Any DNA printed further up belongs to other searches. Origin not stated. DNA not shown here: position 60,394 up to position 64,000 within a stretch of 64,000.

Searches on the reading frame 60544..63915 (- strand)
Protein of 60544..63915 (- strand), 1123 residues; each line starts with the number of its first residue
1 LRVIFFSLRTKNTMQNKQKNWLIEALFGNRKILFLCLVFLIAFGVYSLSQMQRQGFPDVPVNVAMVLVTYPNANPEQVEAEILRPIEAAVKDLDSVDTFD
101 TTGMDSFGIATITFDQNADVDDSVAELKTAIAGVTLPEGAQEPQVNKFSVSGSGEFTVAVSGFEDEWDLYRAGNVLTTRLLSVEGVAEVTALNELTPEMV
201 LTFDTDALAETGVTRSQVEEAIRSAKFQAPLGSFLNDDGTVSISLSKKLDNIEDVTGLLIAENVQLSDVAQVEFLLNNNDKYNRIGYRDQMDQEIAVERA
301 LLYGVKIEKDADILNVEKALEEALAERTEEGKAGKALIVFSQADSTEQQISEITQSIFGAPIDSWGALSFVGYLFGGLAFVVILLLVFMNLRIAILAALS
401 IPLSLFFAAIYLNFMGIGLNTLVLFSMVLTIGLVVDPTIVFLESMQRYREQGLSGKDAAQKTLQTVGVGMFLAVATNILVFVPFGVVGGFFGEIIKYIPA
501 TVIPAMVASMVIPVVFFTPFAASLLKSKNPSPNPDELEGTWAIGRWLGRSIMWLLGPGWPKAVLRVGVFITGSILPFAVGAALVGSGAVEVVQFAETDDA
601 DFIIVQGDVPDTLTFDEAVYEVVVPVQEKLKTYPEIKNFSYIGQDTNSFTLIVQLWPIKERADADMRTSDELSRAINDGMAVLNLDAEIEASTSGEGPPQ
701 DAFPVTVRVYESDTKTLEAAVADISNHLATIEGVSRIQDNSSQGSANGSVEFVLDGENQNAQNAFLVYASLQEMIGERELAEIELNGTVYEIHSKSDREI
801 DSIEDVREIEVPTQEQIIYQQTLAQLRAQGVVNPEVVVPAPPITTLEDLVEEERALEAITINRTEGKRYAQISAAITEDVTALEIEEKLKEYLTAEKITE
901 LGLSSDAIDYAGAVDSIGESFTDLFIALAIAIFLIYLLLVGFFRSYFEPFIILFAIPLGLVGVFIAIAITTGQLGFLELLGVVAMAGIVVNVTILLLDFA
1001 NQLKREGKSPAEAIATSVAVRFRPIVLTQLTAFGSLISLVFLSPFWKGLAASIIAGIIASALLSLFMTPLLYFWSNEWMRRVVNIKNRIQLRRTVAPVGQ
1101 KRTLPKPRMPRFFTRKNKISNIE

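Call 33: search_protein_families(library=pfam, proteins=[window:60544-63915:-], max_evalue=0.001)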
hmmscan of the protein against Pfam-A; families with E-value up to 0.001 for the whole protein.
window:60544-63915:- (1123 aa): 3 families
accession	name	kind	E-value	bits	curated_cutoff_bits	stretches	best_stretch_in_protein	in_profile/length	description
PF00873.25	ACR_tran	-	2.3e-105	353.8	28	1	28-1073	6-1018/1021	AcrB/AcrD/AcrF family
PF03176.21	MMPL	-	0.00013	21.5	20.5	0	922-1078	143-305/333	MMPL family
PF13940.11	Ldr_toxin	-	0.00067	20.1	27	0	1045-1062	10-27/35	Toxin Ldr, type I toxin-antitoxin system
